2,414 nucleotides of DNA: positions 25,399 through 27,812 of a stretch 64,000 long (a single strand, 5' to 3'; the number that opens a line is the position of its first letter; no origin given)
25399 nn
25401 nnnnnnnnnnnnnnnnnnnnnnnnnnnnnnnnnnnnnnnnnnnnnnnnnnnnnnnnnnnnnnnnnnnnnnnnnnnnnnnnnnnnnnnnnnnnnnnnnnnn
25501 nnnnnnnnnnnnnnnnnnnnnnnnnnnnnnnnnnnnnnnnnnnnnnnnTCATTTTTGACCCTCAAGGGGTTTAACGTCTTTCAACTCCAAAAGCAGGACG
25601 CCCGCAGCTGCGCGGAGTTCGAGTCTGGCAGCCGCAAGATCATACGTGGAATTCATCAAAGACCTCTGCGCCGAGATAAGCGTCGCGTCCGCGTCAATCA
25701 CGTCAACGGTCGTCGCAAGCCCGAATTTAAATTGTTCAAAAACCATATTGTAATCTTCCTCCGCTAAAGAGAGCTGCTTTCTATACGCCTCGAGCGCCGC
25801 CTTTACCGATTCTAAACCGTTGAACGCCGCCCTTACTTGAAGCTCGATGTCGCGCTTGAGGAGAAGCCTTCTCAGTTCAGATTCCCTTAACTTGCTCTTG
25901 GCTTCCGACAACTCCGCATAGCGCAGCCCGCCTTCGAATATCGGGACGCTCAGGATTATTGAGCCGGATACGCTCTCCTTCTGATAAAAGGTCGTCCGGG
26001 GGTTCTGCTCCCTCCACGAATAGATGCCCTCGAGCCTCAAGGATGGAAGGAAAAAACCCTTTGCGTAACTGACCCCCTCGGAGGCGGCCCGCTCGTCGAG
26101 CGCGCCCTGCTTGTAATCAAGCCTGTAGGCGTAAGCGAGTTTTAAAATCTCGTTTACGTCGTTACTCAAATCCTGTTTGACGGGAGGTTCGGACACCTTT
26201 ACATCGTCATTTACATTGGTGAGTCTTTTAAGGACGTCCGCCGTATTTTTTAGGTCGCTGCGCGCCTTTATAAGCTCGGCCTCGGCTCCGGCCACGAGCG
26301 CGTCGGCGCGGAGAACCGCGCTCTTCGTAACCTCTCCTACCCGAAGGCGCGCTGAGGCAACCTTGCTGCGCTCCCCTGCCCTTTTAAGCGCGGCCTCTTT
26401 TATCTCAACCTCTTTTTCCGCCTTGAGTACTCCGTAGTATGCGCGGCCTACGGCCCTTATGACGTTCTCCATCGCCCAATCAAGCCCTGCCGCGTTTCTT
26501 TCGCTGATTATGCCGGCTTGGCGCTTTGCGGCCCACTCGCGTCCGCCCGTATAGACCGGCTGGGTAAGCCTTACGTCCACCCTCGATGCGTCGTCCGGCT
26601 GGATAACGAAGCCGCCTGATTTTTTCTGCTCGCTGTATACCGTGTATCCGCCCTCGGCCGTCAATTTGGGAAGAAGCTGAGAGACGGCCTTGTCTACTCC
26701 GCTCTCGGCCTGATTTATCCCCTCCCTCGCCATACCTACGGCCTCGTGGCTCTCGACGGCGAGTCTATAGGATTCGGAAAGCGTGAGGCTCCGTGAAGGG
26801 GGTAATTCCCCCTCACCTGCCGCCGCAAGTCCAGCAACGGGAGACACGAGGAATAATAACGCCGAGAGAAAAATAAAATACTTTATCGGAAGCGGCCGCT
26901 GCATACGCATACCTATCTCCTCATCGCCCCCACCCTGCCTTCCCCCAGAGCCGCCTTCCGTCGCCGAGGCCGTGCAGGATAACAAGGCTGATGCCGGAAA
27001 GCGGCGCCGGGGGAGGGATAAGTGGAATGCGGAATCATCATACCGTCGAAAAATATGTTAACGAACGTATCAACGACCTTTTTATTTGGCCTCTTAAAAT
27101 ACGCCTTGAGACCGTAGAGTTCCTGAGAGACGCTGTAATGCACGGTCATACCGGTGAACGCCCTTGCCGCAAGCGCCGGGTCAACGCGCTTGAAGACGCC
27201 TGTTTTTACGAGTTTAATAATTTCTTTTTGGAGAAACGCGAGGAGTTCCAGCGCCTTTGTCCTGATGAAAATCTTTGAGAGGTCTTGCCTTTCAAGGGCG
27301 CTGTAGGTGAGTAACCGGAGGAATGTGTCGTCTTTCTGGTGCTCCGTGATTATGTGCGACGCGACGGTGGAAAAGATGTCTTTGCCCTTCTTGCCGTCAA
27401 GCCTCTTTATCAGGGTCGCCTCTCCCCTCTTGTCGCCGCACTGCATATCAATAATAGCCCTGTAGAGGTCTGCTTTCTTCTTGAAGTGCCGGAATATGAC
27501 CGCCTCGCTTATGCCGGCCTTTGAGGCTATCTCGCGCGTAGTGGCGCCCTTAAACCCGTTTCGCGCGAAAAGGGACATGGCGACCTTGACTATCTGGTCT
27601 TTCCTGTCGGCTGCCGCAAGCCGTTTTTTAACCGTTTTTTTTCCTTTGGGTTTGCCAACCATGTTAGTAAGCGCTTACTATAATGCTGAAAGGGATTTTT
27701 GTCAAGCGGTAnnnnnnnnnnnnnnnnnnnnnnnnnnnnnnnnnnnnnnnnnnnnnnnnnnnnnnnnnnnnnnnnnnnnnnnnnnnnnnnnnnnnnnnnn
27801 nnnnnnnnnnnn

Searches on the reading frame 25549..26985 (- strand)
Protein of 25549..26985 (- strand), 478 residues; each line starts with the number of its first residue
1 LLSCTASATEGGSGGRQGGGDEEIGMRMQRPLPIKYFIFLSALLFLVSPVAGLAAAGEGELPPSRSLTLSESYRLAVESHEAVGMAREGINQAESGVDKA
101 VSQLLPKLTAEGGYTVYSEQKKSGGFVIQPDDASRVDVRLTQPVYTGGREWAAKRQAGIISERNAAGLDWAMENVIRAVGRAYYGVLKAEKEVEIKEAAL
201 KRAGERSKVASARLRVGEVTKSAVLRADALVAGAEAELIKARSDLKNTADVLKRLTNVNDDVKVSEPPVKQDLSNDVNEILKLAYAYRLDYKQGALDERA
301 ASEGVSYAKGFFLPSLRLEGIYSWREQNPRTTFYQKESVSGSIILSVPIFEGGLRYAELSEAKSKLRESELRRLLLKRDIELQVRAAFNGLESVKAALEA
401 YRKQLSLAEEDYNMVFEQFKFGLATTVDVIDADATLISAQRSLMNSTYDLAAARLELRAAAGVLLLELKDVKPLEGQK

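Call 10: search_protein_families(library=pfam, proteins=[window:25549-26985:-])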
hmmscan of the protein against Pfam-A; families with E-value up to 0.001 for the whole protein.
window:25549-26985:- (478 aa): 1 family
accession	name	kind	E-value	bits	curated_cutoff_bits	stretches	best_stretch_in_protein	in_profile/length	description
PF02321.23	OEP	-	1.6e-57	194.8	22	2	278-462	2-187/187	Outer membrane efflux protein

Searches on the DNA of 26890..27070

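Call 23: search_rna_families(source=window, start=26890, end=27070, threshold=evalue, max_evalue=10)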
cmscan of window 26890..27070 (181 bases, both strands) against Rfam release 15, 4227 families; matches with E-value up to 10: 32.
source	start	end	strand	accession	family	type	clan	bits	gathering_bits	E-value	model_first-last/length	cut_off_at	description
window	26937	27017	-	RF03834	mir-3173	Gene; miRNA;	-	25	84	0.012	1-80/80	no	mir-3173 microRNA precursor family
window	26938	27017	+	RF03837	mir-3138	Gene; miRNA;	-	23.3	90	0.076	1-82/82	no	mir-3138 microRNA precursor family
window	26936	27019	-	RF04096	mir-4433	Gene; miRNA;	-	21.7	77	0.032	1-83/83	no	mir-4433 microRNA precursor family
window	26919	27039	-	RF04175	mir-1260b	Gene; miRNA;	-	20.2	81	0.08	1-108/108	no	mir-1260b microRNA precursor family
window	26936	27019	+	RF04096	mir-4433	Gene; miRNA;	-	20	77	0.087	1-83/83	no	mir-4433 microRNA precursor family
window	26938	27017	-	RF03888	mir-3160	Gene; miRNA;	-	19.4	80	0.5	1-83/83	no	mir-3160 microRNA precursor family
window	26932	27027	-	RF03302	mir-6133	Gene; miRNA;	-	19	79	0.28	1-104/104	no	mir-6133 microRNA precursor family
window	26936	27019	+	RF04011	mir-8515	Gene; miRNA;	-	18.8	100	0.24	1-92/92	no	mir-8515 microRNA precursor family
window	26934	27022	-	RF04240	mir-4716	Gene; miRNA;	-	17.9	76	0.23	1-84/84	no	mir-4716 microRNA precursor family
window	26941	27014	-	RF04132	mir-4436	Gene; miRNA;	-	17.7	74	0.23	1-85/85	no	mir-4436 microRNA precursor family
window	26930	27025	-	RF03736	mir-3130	Gene; miRNA;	-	17.6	95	0.47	1-75/75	no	mir-3130 microRNA precursor family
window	26938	27017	+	RF03888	mir-3160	Gene; miRNA;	-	17.4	80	1.5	1-83/83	no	mir-3160 microRNA precursor family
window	26924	27031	-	RF03877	mir-3937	Gene; miRNA;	-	17.1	84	0.49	1-102/102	no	mir-3937 microRNA precursor family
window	26937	27018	-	RF03406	mir-3099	Gene; miRNA;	-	16.8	95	0.63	1-84/84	no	mir-3099 microRNA precursor family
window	26941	27014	+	RF03734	mir-4773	Gene; miRNA;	-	16.7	100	1.3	1-78/78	no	mir-4773 microRNA precursor family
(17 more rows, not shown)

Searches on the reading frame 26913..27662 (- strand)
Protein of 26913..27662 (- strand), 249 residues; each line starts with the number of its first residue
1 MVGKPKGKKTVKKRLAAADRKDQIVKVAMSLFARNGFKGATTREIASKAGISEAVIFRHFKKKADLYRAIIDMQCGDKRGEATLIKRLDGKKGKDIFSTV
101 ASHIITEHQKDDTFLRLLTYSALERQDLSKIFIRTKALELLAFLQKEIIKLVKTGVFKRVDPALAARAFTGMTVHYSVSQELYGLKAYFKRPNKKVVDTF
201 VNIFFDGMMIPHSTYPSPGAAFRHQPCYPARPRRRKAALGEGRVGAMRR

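Call 10: search_protein_families(library=pfam, proteins=[window:26913-27662:-])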
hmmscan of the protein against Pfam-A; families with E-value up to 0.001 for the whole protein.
window:26913-27662:- (249 aa): 2 families
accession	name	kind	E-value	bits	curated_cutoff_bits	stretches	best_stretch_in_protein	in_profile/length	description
PF00440.29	TetR_N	-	6.3e-15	55.1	24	1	24-70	1-47/47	Bacterial regulatory proteins, tetR family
PF14246.11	TetR_C_7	-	5.8e-05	23.5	22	1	116-205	24-114/119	AefR-like transcriptional repressor, C-terminal domain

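Call 14: find_encoding_contigs(protein=window:26913-27662:-, flank=10000, max_places=10)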
Protein window:26913-27662:- (249 aa): no gene with exactly this product is on record in the collection.

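Call 15: find_homologous_proteins(query=window:26913-27662:-, max_evalue=1e-10)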
Query window:26913-27662:- (249 aa): 326 proteins with E <= 1e-10 among 1719 candidates; the best 120 are listed.
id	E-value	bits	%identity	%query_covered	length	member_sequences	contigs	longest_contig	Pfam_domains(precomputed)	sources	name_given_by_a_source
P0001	1.9e-158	543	100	100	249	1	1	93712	PF00440.30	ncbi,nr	ncbi:MAG: TetR/AcrR family transcriptional regulator [Deltaproteobacteria bacterium]|nr:TetR/AcrR fa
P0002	2.5e-112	392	85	86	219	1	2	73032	PF14246.12,PF00440.30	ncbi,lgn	-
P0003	9.8e-107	374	86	81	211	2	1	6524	PF14246.12,PF00440.30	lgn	-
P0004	1.2e-81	292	64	80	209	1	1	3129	PF14246.12,PF00440.30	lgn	-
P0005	3.8e-81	290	63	80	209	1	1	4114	PF14246.12,PF00440.30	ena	-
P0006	5.9e-81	290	65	82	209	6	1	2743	PF14246.12,PF00440.30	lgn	-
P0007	5.1e-79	283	64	82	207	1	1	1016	PF14246.12,PF00440.30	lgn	-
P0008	7.6e-79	283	66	79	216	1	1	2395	PF14246.12,PF00440.30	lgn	-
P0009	3.2e-78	281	63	82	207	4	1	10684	PF14246.12,PF00440.30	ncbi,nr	ncbi:MAG: TetR/AcrR family transcriptional regulator [Deltaproteobacteria bacterium]|nr:TetR/AcrR fa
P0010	9.4e-78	279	63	82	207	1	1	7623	PF14246.12,PF00440.30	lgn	-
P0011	2.7e-77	278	62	81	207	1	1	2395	PF14246.12,PF00440.30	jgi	jgi:TetR/AcrR family transcriptional regulator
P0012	3.8e-77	277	65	79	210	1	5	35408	PF14246.12,PF00440.30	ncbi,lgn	-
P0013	6.9e-77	276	60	84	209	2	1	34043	PF14246.12,PF00440.30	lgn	-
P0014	1.1e-76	276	62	82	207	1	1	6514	PF14246.12,PF00440.30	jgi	jgi:AcrR family transcriptional regulator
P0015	1.5e-76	275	64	82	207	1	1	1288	PF14246.12,PF00440.30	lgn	-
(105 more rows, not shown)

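Call 16: find_encoding_contigs(protein=P0002, flank=10000, max_places=4)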
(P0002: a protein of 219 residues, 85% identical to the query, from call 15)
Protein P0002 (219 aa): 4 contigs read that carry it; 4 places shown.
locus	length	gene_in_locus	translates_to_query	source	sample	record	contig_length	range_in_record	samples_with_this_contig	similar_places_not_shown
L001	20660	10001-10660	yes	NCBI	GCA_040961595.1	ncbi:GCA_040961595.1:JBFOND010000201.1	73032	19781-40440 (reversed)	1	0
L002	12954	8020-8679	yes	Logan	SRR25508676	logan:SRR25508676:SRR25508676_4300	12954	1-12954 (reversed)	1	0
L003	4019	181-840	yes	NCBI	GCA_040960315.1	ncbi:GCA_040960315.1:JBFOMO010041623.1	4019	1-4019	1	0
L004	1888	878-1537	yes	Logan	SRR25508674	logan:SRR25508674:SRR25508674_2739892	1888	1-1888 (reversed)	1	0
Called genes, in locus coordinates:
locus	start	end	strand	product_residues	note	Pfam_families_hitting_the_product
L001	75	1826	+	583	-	PF01590:GAF (weak)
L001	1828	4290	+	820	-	PF12729:4HB_MCP_1, PF00672:HAMP, PF00512:HisKA, PF02518:HATPase_c, PF00072:Response_reg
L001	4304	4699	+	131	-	PF00072:Response_reg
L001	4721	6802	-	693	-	PF11992:TgpA_N, PF01841:Transglut_core, PF13559:DUF4129 (weak)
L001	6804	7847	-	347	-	PF01882:DUF58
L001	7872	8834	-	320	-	PF05496:RuvB_N (faint), PF20030:bpMoxR (weak), PF07726:AAA_3, PF07728:AAA_5, PF00004:AAA, PF17863:AAA_lid_2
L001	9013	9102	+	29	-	-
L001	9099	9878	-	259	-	PF13483:Lactamase_B_3, PF12706:Lactamase_B_2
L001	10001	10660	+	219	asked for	PF00440:TetR_N, PF14246:TetR_C_7 (weak)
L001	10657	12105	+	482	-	PF02321:OEP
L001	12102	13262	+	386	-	PF25919:BSH_CusB (faint), PF25984:BSH_YknX (faint), PF25917:BSH_RND, PF25973:BSH_CzcB, PF25876:HH_MFP_RND (weak), PF25954:Beta-barrel_RND_2, PF25944:Beta-barrel_RND (faint)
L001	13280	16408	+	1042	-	PF00873:ACR_tran, PF03176:MMPL (weak)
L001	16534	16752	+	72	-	PF08984:DUF1858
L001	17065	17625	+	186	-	-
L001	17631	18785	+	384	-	PF04015:DUF362, PF00037:Fer4 (faint), PF12797:Fer4_2 (faint), PF12837:Fer4_6 (faint), PF12838:Fer4_7 (weak), PF13187:Fer4_9 (faint), PF13237:Fer4_10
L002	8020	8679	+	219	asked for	PF00440:TetR_N, PF14246:TetR_C_7 (weak)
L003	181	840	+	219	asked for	PF00440:TetR_N, PF14246:TetR_C_7 (weak)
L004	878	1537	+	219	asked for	PF00440:TetR_N, PF14246:TetR_C_7 (weak)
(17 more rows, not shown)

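Call 17: find_encoding_contigs(protein=P0001, flank=10000, max_places=4)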
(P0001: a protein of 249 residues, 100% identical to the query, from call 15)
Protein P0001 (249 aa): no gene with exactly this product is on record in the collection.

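Call 18: find_encoding_contigs(protein=P0003, flank=10000, max_places=4)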
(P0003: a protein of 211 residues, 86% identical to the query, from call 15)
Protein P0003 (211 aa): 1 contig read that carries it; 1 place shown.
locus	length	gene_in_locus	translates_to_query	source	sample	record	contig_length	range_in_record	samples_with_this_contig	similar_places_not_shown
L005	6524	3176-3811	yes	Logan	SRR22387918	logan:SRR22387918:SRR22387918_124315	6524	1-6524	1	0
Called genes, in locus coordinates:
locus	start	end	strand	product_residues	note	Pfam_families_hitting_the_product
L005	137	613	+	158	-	PF00578:AhpC-TSA, PF08534:Redoxin, PF00085:Thioredoxin (weak), PF13905:Thioredoxin_8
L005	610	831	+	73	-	PF14086:DUF4266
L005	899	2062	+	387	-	PF12094:DUF3570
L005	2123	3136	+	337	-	PF02424:ApbE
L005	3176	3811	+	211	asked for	PF00440:TetR_N, PF14246:TetR_C_7 (weak)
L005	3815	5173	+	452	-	PF02321:OEP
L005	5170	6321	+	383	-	PF25990:Beta-barrel_YknX (faint), PF25917:BSH_RND, PF25973:BSH_CzcB, PF25876:HH_MFP_RND (weak), PF25944:Beta-barrel_RND (faint), PF25954:Beta-barrel_RND_2, PF25989:YknX_C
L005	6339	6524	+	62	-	?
